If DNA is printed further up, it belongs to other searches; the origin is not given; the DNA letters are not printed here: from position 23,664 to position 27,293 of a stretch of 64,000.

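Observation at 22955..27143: Pseudokinase-Upf1-like helicase fusion translationally coupled to a wHTH partner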

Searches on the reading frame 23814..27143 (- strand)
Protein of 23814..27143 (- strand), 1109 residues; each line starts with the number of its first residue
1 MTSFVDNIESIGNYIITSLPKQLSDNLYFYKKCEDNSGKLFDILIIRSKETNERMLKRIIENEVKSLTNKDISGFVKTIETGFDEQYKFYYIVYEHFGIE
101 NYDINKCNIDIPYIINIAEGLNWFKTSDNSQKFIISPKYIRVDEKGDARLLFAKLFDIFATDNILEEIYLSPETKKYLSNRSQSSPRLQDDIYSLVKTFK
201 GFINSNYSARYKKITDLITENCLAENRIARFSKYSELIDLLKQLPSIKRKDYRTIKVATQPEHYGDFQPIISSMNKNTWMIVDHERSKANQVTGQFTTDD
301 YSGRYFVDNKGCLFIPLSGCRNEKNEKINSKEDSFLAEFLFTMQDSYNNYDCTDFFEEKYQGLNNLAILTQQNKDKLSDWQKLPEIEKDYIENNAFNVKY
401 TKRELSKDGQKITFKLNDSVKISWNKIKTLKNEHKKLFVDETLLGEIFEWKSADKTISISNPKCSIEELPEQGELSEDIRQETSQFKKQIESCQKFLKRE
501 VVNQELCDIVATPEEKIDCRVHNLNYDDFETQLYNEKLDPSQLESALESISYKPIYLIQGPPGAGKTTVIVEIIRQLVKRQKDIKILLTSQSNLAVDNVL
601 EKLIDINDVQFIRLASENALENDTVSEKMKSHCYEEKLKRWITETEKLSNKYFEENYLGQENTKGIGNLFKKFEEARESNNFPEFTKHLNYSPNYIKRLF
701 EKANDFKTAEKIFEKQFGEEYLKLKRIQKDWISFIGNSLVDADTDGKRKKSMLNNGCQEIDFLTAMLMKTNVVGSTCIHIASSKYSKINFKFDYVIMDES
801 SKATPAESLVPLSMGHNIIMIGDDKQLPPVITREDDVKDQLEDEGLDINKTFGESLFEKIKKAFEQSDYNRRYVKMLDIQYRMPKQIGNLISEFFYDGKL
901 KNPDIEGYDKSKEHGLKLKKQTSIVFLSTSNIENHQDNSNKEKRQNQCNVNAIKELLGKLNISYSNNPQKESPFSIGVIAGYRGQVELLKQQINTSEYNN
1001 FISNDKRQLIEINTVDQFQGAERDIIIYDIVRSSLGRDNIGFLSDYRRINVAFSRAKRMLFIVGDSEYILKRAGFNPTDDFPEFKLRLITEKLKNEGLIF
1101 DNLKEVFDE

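Call 4: search_protein_families(library=pfam, proteins=[window:23814-27143:-], max_evalue=0.1)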
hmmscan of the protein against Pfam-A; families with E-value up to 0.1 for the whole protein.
window:23814-27143:- (1109 aa): 24 families
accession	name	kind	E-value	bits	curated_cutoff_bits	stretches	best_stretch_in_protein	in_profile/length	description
PF13087.12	AAA_12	-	2.7e-48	164.6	27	1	853-1066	2-194/195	AAA domain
PF13086.12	AAA_11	-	5.7e-41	141.4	27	1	538-832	2-255/257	AAA domain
PF13245.12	AAA_19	-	8.6e-12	45.8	25.1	1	545-830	3-132/134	AAA domain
PF13604.12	AAA_30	-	3e-07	30.8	27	1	538-604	2-66/191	AAA domain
PF01443.25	Viral_helicase1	-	9.7e-07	29.3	21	1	557-586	2-30/228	Viral superfamily 1 RNA helicase core domain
PF00580.27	UvrD-helicase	-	1.2e-05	25.6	23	1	552-826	12-250/271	UvrD/REP helicase N-terminal domain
PF25199.1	nSTAND_NTPase5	-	0.00074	19.8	34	1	553-634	41-120/145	Novel STAND NTPase 5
PF02492.25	cobW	-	0.0011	19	20.7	1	554-598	1-44/180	CobW/HypB/UreG, nucleotide-binding domain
PF04851.21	ResIII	-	0.0017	18.7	22.5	1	551-652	21-114/164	Type III restriction enzyme, res subunit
PF13191.12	AAA_16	-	0.0018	19.3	32.6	1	542-580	11-51/167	AAA ATPase domain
PF24883.2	NPHP3_N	-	0.0019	18.9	24.8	1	542-593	11-62/164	Nephrocystin 3, N-terminal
PF20720.3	nSTAND3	-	0.0024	18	27.2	1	543-584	7-48/155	Novel STAND NTPase 3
PF05127.21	NAT10_TcmA_helicase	-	0.0027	18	22.7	1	558-611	2-54/176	RNA cytidine acetyltransferase NAT10/TcmA, helicase domain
PF13401.12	AAA_22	-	0.0028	18.4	27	1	552-603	4-54/130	AAA domain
PF09848.15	SLFN-g3_helicase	-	0.006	16.3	24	1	555-592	3-42/354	Schlafen group 3, DNA/RNA helicase domain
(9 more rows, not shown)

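Call 5: search_protein_families(library=padloc, proteins=[window:23814-27143:-], max_evalue=0.1)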
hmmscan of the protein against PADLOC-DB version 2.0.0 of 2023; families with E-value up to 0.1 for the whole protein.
window:23814-27143:- (1109 aa): 11 families
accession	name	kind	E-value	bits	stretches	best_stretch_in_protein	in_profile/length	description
PDLC03920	MkoA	-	1e-134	449.3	1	12-1071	8-1081/1112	-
PDLC03921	MkoA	-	2.2e-108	361.7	1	173-1068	643-1569/1607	-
PDLC03924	MkoC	-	2.6e-30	103.3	2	791-1072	670-950/1136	-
PDLC05009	PDC-S37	-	2.7e-16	56.6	2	789-1060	935-1191/1550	-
PDLC02194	Hhe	-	3.4e-08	29.2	1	789-1061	1378-1633/1911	-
PDLC04140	mad8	-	5.2e-08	30.8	1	550-698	24-145/314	mads_8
PDLC02895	DpdJ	-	9.1e-05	17.4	1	998-1063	384-451/2112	DpdJ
PDLC04476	PDC-M16A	-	0.00017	18.1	1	552-586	24-58/691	-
PDLC00149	GajB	-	0.00033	17.2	1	551-605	16-71/577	UrvD helicase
PDLC00112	GajB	-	0.0018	15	1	558-603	23-69/581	UrvD helicase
PDLC00136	GajB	-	0.006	13.5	0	557-599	21-63/570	UrvD helicase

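Call 6: search_protein_families(library=ncbifam, proteins=[window:23814-27143:-], max_evalue=0.1)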
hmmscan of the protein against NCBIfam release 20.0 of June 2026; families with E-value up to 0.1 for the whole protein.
window:23814-27143:- (1109 aa): 15 families
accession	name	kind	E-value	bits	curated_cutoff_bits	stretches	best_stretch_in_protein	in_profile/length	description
TIGR00376.1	TIGR00376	hypoth_equivalog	1.4e-71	241.8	348.9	2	695-1073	266-618/639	IGHMBP2 family helicase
NF040671.1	PLuB_AAA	exception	2.4e-54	184.3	999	2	760-1070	925-1236/1256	PLuB system helicase-like protein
NF058533.1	antiphage_ProA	equivalog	4.2e-11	41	1500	1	791-840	1303-1354/1903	anti-phage protein ProA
NF042953.1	Hhe_antiphage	equivalog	3.4e-10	38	2000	1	789-1060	1279-1533/1797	DUF4011 domain-containing anti-phage protein Hhe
TIGR01448.2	helicase_RecD2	equivalog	2.5e-09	35.8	500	1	464-587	246-363/713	SF1B family DNA helicase RecD2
TIGR01447.1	recD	equivalog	1.3e-07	30.6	310.15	1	537-589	154-202/597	exodeoxyribonuclease V subunit alpha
NF005317.0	PRK06851.1-1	equivalog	9.3e-05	21.9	689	1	554-717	31-181/369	hypothetical protein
NF010248.0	PRK13695.1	equivalog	0.0031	17.2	156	1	557-590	7-40/180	NTPase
TIGR04291.1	arsen_driv_ArsA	equivalog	0.011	14.5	650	1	523-621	288-385/565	arsenical pump-driving ATPase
NF041000.1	ATPase_ComGA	equivalog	0.014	14.4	300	1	538-582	112-157/267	competence type IV pilus ATPase ComGA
NF010283.0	PRK13724.1-5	equivalog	0.022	14.6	164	1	558-582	49-73/78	conjugal transfer protein TrbD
NF002988.0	PRK03731.1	equivalog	0.057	13.1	161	1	553-602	3-51/174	shikimate kinase AroL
TIGR03348.1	VI_IcmF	equivalog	0.06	11.2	388.15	1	548-571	106-129/1168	type VI secretion system membrane subunit TssM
TIGR00416.1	sms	equivalog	0.089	11.5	403.05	0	555-589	96-130/454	DNA repair protein RadA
NF004067.0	PRK05580.1-4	equivalog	0.099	11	763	0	466-588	133-257/737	primosomal protein N'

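Call 34: search_dna_similar(query=window:23817-27143:-, collection=plasmids, mode=protein, max_rows=25)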
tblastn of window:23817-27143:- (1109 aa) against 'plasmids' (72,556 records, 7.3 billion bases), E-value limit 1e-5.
Records with a match: 482; places in all: 527; records where one place covers at least 80% of the query: 0.
Best place of each record, by identity: <60% 482.
By first word of the organism name: Acinetobacter 120; Ralstonia 85; Pseudomonas 30; Agrobacterium 22; Bacillus 16; Vibrio 16; Rhizobium 13; Nostoc 11; Klebsiella 11; Piscirickettsia 10; and 87 more.
By predicted mobility (MOB-suite, as given by PLSDB): mobilizable 191; non-mobilizable 187; conjugative 104.
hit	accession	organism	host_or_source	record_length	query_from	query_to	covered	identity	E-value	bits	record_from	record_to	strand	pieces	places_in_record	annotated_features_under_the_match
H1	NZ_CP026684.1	Nostoc sp. 'Peltigera membranacea cyanobiont' N6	Lichen thallus,Peltigera membranacea ...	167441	380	1065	62%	31.4%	3e-61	238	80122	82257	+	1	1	serine/threonine-protein kinase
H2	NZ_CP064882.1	Tolypothrix sp. PCC 7601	Fresh water sample,Fresh water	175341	380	1068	62%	29.7%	2e-58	229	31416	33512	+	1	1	serine/threonine-protein kinase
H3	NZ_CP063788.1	Tolypothrix sp. PCC 7712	Soil sample,soil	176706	380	1068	62%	29.7%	2e-58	229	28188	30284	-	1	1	serine/threonine-protein kinase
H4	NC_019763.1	Oscillatoria nigro-viridis PCC 7112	-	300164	380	1068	62%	28.6%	7e-61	236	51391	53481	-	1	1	serine/threonine-protein kinase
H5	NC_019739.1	Allocoleopsis franciscana PCC 7113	-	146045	380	1084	64%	26.9%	1e-58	229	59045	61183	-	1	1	serine/threonine-protein kinase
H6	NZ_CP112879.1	Pseudanabaena galeata CCNP1313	-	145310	466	1085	56%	30.2%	3e-58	228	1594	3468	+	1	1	serine/threonine-protein kinase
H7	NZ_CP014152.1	Clostridium botulinum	Microbial isolate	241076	475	1065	53%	31.0%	5e-56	221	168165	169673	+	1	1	serine/threonine-protein kinase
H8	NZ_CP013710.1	Clostridium botulinum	Microbial isolate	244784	475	1065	53%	31.0%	5e-56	221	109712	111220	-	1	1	serine/threonine-protein kinase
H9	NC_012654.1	Clostridium botulinum Ba4 str. 657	-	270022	475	1065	53%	31.0%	5e-56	221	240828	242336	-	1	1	serine/threonine-protein kinase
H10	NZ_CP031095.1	Clostridium botulinum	Homo sapiens,human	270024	475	1065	53%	31.0%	5e-56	221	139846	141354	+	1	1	serine/threonine-protein kinase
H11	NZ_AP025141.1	Clostridium botulinum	Homo sapiens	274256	475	1065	53%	31.0%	5e-56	221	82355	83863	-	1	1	serine/threonine-protein kinase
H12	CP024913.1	Cyanobacterium sp. HL-69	cell culture,enrichment cultures from ...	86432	376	1064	55%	29.7%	2e-34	223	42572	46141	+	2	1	hypothetical protein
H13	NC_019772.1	Anabaena cylindrica PCC 7122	water, most likely pond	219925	467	1077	51%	31.8%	2e-39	252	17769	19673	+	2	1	AAA domain-containing protein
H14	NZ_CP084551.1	Arthrobacter sp. FW306-07-I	isolate,terrestrial sediment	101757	354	1069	56%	28.7%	5e-30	232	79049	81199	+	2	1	serine/threonine-protein kinase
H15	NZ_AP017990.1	Aminobacter sp. SS-2016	Lotus japoicus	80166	469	1077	55%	29.1%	2e-57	225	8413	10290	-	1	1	AAA domain-containing protein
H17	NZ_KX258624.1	Bacillus thuringiensis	-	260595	460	1084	56%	27.7%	7e-48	195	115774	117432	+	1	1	serine/threonine-protein kinase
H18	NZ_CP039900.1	Agrobacterium tumefaciens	-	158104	385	1077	62%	25.0%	1e-42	178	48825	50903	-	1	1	serine/threonine-protein kinase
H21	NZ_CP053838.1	Aliarcobacter faecis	Cell culture,Human septic tank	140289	466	1077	55%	27.8%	1e-39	169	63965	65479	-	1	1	AAA domain-containing protein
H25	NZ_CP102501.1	Citrobacter youngae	Homo sapiens,Blood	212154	441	1100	60%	24.5%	3e-30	138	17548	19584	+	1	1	AAA domain-containing protein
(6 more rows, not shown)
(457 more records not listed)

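Call 35: get_annotated_region(hit=H1, flank=5000)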
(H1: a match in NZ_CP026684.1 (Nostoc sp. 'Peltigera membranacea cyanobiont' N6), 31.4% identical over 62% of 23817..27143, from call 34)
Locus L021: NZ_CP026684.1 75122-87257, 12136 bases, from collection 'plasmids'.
description: Nostoc sp. 'Peltigera membranacea cyanobiont' N6 plasmid pNPM2, complete sequence
organism: Nostoc sp. 'Peltigera membranacea cyanobiont' N6 (NCBI taxid 1261031)
taxonomy: Bacteria; Cyanobacteriota; Cyanophyceae; Nostocales; Nostocaceae; Nostoc; Nostoc sp. 'Peltigera membranacea cyanobiont' N6
host: -; source: Lichen thallus,Peltigera membranacea thallus; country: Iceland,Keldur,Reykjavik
typing (MOB-suite, as given by PLSDB): conjugative; relaxase MOBP; mating-pair formation MPF_T
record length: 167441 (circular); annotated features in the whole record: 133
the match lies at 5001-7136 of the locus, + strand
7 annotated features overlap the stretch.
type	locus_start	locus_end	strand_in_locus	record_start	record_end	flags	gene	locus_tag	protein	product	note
CDS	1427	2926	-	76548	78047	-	-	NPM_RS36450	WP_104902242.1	hypothetical protein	-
CDS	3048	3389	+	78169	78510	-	-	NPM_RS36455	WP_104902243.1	hypothetical protein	-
CDS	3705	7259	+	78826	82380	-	-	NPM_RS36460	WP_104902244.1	serine/threonine-protein kinase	-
CDS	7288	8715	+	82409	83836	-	-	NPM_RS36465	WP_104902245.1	phospholipase D-like domain-containing protein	-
CDS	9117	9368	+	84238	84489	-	-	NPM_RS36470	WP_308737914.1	hypothetical protein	-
CDS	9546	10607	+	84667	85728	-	-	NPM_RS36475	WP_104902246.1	cyclic GMP-AMP synthase DncV-like nucleotidyltransferase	-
CDS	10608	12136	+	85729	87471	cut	-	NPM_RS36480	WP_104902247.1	E2/UBC family protein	-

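Call 36: get_annotated_region(hit=H7, flank=5000)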
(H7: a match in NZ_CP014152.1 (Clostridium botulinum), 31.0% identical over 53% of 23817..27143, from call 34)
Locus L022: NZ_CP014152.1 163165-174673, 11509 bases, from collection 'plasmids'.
description: Clostridium botulinum strain BrDura plasmid pRSJ20_1, complete sequence
organism: Clostridium botulinum (NCBI taxid 1491)
taxonomy: Bacteria; Bacillota; Clostridia; Eubacteriales; Clostridiaceae; Clostridium; Clostridium botulinum
host: -; source: Microbial isolate; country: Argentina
typing (MOB-suite, as given by PLSDB): non-mobilizable; replicon rep_cluster_1536; mating-pair formation MPF_T
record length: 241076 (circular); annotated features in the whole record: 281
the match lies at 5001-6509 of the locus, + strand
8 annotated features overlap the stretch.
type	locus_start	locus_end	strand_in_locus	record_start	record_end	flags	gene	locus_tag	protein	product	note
CDS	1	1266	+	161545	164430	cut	-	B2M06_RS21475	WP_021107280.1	superfamily II DNA and RNA helicase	-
CDS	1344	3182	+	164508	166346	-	-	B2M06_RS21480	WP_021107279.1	helicase-related protein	-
CDS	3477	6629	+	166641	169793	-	-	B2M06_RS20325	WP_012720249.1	serine/threonine-protein kinase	-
CDS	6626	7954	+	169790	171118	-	-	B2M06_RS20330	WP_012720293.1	hypothetical protein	-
CDS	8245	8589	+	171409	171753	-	-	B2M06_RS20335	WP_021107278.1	hypothetical protein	-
CDS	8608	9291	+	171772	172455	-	-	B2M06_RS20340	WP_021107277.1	ATP-binding cassette domain-containing protein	-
CDS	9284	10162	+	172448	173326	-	-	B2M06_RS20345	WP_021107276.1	permease-like cell division protein FtsX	-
CDS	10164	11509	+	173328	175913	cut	-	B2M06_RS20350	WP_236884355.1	transglycosylase domain-containing protein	-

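Call 42: search_protein_families(library=padloc, proteins=[L021:7288-8712:+, L022:6626-7951:+, L021:3705-7256:+, L022:3477-6626:+], max_evalue=0.001)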
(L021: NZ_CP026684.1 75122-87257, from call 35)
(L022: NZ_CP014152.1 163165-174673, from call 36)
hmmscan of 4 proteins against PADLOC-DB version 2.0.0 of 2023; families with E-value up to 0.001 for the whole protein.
L021:7288-8712:+ (475 aa): 10 families
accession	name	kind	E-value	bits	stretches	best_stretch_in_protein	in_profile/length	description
PDLC03922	MkoB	-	4e-67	225.9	2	25-404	4-380/610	-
PDLC03924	MkoC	-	6.6e-18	62.2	1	303-463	964-1126/1136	-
PDLC03923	MkoB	-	4.1e-16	57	1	32-373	18-355/454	-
PDLC02614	DrmC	-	2.8e-08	31.7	1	340-462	30-141/153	DrmC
PDLC02585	DrmC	-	3.6e-07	28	1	333-465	107-237/253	DrmC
PDLC02591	DrmC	-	1.5e-06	25.6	1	294-461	76-239/260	DrmC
PDLC02597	DrmC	-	3.6e-06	25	1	336-465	101-227/242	DrmC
PDLC02587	DrmC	-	6.5e-06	23.3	1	389-465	174-248/267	DrmC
PDLC02612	DrmC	-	0.00066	17.3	0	356-460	114-212/235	DrmC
PDLC02976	WH_III-A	-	0.0008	18.1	1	66-114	21-69/104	-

L022:6626-7951:+ (442 aa): 2 families
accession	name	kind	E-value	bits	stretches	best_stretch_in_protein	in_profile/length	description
PDLC03923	MkoB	-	1.4e-46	157.4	1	14-380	3-355/454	-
PDLC03922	MkoB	-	4.4e-23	80.4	1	25-372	6-366/610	-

L021:3705-7256:+ (1184 aa): 40 families (the best 25 are shown)
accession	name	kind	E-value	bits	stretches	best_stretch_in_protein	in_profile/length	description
PDLC03920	MkoA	-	8.8e-214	711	1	8-1176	6-1106/1112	-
PDLC03921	MkoA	-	1.5e-142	475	1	57-1174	540-1592/1607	-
PDLC04138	mad6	-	7.2e-50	168.5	1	11-209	51-257/659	mads_6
PDLC04042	PD-T4-6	-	9.7e-47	158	1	6-273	4-277/292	-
PDLC04047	PD-T4-6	-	1.8e-44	150.1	1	6-241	5-239/327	-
PDLC04060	PD-T4-6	-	1.9e-43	147.1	1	5-322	2-324/486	-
PDLC04053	PD-T4-6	-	1.3e-41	141.1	1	11-269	9-272/311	-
PDLC04054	PD-T4-6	-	1.6e-39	134.3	1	3-206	3-208/347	-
PDLC04061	PD-T4-6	-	2.1e-38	131.1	1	9-227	14-236/510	-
PDLC04048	PD-T4-6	-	2.2e-38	130.6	1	5-232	4-230/354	-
PDLC04057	PD-T4-6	-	2.3e-38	130.4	1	5-219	2-215/443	-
PDLC04044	PD-T4-6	-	6.4e-36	122.3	1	11-346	32-365/372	-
PDLC03924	MkoC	-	4.3e-34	115.8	3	1022-1151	819-950/1136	-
PDLC04051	PD-T4-6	-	1.5e-33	114.5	1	10-297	31-318/476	-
PDLC04043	PD-T4-6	-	3.8e-31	106.6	1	10-201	14-207/452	-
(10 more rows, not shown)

L022:3477-6626:+ (1050 aa): 41 families (the best 25 are shown)
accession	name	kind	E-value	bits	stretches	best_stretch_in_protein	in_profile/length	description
PDLC03921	MkoA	-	2.7e-203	676.3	3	701-1041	1236-1597/1607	-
PDLC03920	MkoA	-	4.4e-191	635.9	1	10-1042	13-1108/1112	-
PDLC03924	MkoC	-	7.3e-42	141.6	3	892-1017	820-949/1136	-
PDLC04138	mad6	-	4.2e-40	136.3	1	18-234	65-295/659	mads_6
PDLC04047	PD-T4-6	-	3.1e-33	113.2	1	15-217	21-223/327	-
PDLC04042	PD-T4-6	-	7.4e-31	105.9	1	18-216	23-222/292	-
PDLC04060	PD-T4-6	-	4.1e-30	103.1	1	18-205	22-208/486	-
PDLC04053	PD-T4-6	-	1.5e-29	101.4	1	16-215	21-220/311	-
PDLC04061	PD-T4-6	-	1.3e-26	92.2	1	29-208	41-225/510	-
PDLC04057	PD-T4-6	-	1.5e-25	88.2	1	16-205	20-209/443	-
PDLC04054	PD-T4-6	-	7.5e-25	86.1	1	15-205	21-212/347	-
PDLC04044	PD-T4-6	-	8.5e-25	85.7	1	4-249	34-288/372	-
PDLC04048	PD-T4-6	-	1.2e-24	85.3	1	19-206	25-212/354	-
PDLC04052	PD-T4-6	-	2.5e-24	84.4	1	41-205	48-215/496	-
PDLC04041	PD-T4-6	-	1.2e-22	78.8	1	15-213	39-241/443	-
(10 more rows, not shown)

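Call 46: get_annotated_region(hit=H4, flank=4000)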
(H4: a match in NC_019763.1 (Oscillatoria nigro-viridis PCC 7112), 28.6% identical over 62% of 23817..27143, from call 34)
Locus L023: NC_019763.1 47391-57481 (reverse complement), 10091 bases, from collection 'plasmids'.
description: Oscillatoria nigro-viridis PCC 7112 plasmid pOSC7112.01, complete sequence
organism: Oscillatoria nigro-viridis PCC 7112 (NCBI taxid 179408)
taxonomy: Bacteria; Cyanobacteriota; Cyanophyceae; Oscillatoriales; Oscillatoriaceae; Oscillatoria; Oscillatoria nigro-viridis; Oscillatoria nigro-viridis PCC 7112
host: -; source: -; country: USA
typing (MOB-suite, as given by PLSDB): conjugative; replicon rep_cluster_1695; relaxase MOBP; mating-pair formation MPF_T
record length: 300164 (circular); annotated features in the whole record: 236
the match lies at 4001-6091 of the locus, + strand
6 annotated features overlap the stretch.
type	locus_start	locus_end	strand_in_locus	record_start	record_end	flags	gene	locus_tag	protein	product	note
CDS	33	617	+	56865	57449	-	-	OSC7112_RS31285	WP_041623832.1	SAM-dependent methyltransferase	-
CDS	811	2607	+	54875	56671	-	-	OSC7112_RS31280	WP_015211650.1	bifunctional 3'-5' exonuclease/DNA polymerase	-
CDS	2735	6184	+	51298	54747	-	-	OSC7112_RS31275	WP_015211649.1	serine/threonine-protein kinase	-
CDS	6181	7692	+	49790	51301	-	-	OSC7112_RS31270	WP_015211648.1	phospholipase D-like domain-containing protein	-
CDS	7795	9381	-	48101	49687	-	-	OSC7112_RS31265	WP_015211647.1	AAA family ATPase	-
CDS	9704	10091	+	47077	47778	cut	-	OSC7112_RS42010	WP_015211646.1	hypothetical protein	-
